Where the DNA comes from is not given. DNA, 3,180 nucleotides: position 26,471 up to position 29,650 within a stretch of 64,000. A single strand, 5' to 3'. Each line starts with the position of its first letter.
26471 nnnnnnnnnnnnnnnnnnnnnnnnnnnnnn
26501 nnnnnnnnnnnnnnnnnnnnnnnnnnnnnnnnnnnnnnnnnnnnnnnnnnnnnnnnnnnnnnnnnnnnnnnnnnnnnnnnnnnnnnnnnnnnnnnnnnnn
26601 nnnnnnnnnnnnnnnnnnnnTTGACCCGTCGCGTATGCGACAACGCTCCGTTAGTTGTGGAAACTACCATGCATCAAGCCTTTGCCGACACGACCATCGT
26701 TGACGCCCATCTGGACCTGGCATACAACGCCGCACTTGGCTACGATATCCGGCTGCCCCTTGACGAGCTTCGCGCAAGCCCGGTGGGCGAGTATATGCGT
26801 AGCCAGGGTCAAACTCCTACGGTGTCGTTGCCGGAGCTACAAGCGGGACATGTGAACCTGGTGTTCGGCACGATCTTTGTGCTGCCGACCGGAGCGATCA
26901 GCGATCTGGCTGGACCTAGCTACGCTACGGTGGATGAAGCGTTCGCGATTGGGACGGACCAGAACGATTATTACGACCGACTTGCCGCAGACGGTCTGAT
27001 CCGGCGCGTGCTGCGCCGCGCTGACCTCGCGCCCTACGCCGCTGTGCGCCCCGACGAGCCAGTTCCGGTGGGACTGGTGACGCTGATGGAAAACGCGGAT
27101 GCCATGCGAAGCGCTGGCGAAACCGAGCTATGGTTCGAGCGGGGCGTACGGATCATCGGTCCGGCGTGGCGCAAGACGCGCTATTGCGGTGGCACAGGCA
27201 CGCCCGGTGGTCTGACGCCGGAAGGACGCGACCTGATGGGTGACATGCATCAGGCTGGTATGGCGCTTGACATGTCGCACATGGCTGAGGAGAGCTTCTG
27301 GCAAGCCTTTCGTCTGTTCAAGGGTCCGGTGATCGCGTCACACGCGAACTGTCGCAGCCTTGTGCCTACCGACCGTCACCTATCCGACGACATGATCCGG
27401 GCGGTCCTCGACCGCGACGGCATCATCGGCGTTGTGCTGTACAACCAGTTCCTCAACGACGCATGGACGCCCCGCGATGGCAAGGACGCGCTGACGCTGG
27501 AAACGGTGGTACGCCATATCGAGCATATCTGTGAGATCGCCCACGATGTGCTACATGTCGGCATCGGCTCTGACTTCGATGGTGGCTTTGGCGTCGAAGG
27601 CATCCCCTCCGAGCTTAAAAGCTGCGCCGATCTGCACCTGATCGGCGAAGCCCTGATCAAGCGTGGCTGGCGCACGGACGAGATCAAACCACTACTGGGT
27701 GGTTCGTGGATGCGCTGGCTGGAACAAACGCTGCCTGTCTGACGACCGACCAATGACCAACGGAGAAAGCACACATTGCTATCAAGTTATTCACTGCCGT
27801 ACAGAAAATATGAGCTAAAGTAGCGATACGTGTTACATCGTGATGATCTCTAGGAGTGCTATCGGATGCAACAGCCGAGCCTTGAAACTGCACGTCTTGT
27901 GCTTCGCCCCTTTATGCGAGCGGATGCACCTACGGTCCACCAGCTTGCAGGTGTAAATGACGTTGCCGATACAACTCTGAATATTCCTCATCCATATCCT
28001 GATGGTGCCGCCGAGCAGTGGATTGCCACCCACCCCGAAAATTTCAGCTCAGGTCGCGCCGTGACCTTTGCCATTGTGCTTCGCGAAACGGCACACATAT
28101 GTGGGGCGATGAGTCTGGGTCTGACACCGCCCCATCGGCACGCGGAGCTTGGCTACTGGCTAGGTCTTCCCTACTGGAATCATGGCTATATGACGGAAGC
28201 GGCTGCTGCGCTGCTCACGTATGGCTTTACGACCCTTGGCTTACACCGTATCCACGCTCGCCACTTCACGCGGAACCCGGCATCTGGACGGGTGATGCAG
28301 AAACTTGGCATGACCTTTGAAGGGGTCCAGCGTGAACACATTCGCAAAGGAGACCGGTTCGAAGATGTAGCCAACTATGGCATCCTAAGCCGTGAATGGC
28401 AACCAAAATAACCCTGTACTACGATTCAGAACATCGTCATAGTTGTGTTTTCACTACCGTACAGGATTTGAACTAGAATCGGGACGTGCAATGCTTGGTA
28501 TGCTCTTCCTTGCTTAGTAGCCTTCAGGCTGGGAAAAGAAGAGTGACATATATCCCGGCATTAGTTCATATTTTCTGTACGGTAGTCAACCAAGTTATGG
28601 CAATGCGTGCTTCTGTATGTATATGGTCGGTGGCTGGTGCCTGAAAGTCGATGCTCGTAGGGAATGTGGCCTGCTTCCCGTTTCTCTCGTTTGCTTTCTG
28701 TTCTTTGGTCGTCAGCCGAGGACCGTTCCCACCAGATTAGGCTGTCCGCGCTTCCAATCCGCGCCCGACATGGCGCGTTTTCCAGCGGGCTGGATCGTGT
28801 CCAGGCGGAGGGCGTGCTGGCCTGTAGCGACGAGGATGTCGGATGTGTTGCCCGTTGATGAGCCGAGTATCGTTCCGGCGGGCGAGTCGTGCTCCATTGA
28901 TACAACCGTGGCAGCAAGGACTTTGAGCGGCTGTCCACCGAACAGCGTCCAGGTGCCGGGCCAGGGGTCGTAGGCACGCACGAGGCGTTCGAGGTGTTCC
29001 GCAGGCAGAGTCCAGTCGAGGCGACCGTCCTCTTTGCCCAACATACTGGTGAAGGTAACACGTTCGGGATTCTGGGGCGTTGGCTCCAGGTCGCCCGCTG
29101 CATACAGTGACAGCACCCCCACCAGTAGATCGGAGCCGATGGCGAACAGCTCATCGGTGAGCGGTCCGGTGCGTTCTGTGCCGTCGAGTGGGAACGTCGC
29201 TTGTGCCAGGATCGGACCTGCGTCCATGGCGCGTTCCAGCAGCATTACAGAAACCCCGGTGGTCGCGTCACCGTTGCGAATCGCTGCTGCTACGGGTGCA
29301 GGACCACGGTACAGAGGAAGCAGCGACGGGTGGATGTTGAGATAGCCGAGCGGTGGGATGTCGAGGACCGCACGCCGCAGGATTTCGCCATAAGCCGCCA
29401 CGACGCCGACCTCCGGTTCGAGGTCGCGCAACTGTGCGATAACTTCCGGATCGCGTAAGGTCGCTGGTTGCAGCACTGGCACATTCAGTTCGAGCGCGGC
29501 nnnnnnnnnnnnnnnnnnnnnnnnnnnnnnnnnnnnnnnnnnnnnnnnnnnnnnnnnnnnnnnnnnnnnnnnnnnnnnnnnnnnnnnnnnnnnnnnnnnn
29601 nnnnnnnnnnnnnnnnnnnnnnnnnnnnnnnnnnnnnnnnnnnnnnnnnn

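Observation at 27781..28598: GNAT gene inside a TIR-bounded cassette with a target-site-duplication-like flank and no transposase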

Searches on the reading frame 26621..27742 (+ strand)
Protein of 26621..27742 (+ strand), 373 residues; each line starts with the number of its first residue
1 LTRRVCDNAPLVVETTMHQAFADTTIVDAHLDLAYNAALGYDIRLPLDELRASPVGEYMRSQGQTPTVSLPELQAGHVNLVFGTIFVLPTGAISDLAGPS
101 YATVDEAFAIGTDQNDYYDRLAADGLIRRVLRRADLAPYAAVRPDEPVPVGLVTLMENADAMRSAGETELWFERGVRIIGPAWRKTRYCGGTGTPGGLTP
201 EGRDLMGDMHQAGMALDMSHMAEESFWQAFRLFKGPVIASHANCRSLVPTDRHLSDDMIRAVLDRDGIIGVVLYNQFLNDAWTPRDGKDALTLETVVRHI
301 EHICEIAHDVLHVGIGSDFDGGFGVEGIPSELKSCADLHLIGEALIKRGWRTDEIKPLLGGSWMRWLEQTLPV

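Call 8: search_protein_families(library=pfam, proteins=[window:26621-27742:+])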
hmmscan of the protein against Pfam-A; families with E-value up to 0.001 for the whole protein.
window:26621-27742:+ (373 aa): 1 family
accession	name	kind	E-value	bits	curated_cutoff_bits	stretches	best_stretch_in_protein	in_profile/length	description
PF01244.27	Peptidase_M19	-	2.7e-54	184.9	26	1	23-369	5-319/319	Membrane dipeptidase (Peptidase family M19)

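Call 32: find_homologous_proteins(query=window:26621-27742:+, max_evalue=1e-60)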
Query window:26621-27742:+ (373 aa): 2447 proteins with E <= 1e-60 among 8000 candidates; the best 120 are listed.
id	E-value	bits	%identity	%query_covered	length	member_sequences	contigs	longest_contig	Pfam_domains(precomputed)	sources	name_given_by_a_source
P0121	2.1e-200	683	82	95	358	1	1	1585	PF01244.28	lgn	-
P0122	1.2e-194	665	100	78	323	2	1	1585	PF01244.28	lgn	-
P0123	1.0e-174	599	71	95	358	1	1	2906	PF01244.28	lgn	-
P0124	2.0e-169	581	69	95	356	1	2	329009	PF01244.28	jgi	jgi:membrane dipeptidase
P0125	2.1e-144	499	64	94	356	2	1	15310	PF01244.28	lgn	-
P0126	3.9e-144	498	63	94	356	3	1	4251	PF01244.28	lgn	-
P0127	3.3e-140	485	60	93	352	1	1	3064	PF01244.28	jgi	jgi:membrane dipeptidase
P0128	6.5e-139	481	60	93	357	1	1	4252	PF01244.28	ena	-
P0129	3.5e-138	479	61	94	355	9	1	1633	PF01244.28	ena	-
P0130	4.8e-137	475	61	93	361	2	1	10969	PF01244.28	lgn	-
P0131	7.3e-136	471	61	93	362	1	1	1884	PF01244.28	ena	-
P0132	3.3e-135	469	60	94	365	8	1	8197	PF01244.28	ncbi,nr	ncbi:MAG TPA: membrane dipeptidase [Herpetosiphonaceae bacterium]|nr:membrane dipeptidase [Herpetosi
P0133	4.9e-135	468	60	93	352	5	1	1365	PF01244.28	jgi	-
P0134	2.2e-131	456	60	93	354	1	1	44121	PF01244.28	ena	-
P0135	2.7e-130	453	60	93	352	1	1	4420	PF01244.28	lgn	-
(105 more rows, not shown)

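Call 33: find_encoding_contigs(protein=P0124, flank=5000, max_places=3)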
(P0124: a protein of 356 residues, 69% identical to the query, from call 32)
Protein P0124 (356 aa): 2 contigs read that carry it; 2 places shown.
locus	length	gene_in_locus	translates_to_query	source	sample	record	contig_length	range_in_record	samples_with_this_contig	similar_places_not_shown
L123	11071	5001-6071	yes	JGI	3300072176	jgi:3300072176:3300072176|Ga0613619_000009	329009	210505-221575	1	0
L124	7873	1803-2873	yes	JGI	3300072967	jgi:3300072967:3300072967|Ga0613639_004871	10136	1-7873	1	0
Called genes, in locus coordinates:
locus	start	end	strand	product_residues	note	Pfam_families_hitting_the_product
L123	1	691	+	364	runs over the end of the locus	PF01321:Creatinase_N, PF00557:Peptidase_M24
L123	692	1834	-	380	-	PF13439:Glyco_transf_4, PF13579:Glyco_trans_4_4, PF20706:GT4-conflict, PF00534:Glycos_transf_1, PF13692:Glyco_trans_1_4, PF13524:Glyco_trans_1_2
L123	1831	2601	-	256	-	PF23023:Anti-Pycsar_Apyc1, PF00753:Lactamase_B, PF12706:Lactamase_B_2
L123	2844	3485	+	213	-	PF10531:SLBB, PF21176:RecR_HhH (faint), PF06514:PsbU (weak), PF00633:HHH (faint), PF12836:HHH_3, PF14520:HHH_5 (weak)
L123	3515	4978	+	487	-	PF00224:PK, PF02887:PK_C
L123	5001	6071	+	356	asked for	PF01244:Peptidase_M19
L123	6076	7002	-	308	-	PF00551:Formyl_trans_N, PF02911:Formyl_trans_C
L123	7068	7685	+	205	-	PF01966:HD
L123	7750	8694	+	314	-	PF08240:ADH_N, PF13602:ADH_zinc_N_2 (faint), PF16912:Glu_dehyd_C, PF00107:ADH_zinc_N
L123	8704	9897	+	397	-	PF01145:Band_7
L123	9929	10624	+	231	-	PF01553:Acyltransferase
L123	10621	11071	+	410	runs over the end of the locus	PF03703:bPH_2 (weak)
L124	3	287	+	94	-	PF12826:HHH_2 (faint), PF14520:HHH_5 (faint), PF14716:HHH_8 (faint), PF06514:PsbU (weak), PF00633:HHH (faint), PF12836:HHH_3, PF21176:RecR_HhH (faint)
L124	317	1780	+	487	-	PF00224:PK, PF02887:PK_C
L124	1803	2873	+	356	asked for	PF01244:Peptidase_M19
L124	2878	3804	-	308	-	PF00551:Formyl_trans_N, PF02911:Formyl_trans_C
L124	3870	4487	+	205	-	PF01966:HD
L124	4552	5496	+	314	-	PF08240:ADH_N, PF13602:ADH_zinc_N_2 (faint), PF16912:Glu_dehyd_C, PF00107:ADH_zinc_N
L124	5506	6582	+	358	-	PF01145:Band_7 (weak)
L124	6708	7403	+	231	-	PF01553:Acyltransferase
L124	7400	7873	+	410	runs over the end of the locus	PF03703:bPH_2 (weak)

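Call 34: find_encoding_contigs(protein=P0123, flank=5000, max_places=3)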
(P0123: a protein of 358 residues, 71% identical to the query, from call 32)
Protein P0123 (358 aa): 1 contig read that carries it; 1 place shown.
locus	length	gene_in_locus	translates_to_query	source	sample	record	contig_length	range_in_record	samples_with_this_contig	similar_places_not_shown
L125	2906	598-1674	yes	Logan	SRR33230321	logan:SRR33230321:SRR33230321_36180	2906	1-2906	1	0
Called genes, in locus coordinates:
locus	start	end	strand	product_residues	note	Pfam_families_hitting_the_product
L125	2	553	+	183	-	?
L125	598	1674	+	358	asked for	PF01244:Peptidase_M19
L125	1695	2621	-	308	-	PF00551:Formyl_trans_N, PF02911:Formyl_trans_C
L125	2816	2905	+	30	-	?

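Call 35: find_encoding_contigs(protein=P0121, flank=5000, max_places=3)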
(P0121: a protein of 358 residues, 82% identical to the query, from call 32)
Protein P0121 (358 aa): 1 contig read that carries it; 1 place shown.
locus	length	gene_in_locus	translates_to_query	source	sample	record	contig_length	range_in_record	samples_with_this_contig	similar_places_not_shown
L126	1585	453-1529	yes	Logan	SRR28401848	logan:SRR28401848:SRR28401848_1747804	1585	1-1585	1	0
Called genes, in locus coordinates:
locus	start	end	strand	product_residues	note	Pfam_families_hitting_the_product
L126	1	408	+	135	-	?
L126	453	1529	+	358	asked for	PF01244:Peptidase_M19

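Call 36: find_encoding_contigs(protein=P0122, flank=5000, max_places=5)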
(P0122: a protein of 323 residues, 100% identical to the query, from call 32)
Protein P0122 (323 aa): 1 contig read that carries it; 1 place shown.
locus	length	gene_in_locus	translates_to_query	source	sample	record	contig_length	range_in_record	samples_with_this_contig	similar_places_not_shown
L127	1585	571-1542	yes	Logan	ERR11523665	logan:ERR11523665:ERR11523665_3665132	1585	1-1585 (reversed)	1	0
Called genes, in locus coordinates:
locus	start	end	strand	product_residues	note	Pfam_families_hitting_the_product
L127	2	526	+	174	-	?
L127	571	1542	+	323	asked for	PF01244:Peptidase_M19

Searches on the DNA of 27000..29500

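Call 9: search_rna_families(source=window, start=27000, end=29500, threshold=evalue, max_evalue=1)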
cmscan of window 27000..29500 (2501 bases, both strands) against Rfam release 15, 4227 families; matches with E-value up to 1: 0.
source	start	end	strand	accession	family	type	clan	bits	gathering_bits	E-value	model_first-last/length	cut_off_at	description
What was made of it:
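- Tried and rejected: Rfam scan of 27000-29500 at E<=1: no hits (call 9).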
